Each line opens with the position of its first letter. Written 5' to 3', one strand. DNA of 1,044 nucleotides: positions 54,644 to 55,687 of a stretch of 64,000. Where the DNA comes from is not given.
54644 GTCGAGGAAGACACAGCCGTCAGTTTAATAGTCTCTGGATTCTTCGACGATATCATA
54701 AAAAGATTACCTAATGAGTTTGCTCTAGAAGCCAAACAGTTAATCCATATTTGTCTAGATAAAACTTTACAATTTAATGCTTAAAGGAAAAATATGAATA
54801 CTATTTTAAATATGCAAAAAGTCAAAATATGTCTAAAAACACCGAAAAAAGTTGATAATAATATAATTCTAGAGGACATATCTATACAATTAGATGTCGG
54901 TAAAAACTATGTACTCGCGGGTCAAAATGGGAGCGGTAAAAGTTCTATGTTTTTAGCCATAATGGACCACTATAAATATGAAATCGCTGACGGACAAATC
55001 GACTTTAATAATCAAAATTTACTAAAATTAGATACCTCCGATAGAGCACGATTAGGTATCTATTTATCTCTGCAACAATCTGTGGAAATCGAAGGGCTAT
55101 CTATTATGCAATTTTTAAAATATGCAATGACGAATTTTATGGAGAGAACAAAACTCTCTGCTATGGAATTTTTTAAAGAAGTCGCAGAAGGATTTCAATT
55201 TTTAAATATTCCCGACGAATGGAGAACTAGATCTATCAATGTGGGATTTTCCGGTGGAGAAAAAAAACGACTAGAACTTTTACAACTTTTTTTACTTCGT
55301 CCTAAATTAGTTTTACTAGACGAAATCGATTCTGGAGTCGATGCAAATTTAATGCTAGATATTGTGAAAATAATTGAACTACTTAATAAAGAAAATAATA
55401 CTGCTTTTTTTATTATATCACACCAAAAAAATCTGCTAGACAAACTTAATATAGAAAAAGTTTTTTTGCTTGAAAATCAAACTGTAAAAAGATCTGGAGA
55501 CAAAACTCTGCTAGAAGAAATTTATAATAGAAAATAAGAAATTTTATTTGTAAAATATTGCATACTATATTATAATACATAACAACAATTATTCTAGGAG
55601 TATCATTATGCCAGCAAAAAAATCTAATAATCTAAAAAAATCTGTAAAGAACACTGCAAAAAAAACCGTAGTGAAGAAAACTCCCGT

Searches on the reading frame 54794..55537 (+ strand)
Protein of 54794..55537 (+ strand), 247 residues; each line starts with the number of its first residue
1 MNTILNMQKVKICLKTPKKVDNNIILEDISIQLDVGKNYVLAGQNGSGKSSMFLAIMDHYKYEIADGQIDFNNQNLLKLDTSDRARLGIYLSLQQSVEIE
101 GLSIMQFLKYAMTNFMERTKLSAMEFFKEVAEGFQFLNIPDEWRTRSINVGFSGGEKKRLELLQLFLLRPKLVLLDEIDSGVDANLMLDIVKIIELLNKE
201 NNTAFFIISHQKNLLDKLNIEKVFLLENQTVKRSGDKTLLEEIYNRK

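Call 84: search_protein_families(library=pfam, proteins=[window:54794-55537:+], max_evalue=0.001)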
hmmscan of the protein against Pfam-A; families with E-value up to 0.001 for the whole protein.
window:54794-55537:+ (247 aa): 3 families
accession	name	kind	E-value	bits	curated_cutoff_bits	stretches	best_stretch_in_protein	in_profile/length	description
PF00005.33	ABC_tran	-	2.4e-18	67.5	25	1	26-177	1-134/137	ABC transporter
PF02463.25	SMC_N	-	8.7e-09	35.6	40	1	39-219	27-206/220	RecF/RecN/SMC N terminal domain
PF13304.12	AAA_21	-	2.7e-07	31.4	27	1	152-216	238-304/304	AAA domain, putative AbiEii toxin, Type IV TA system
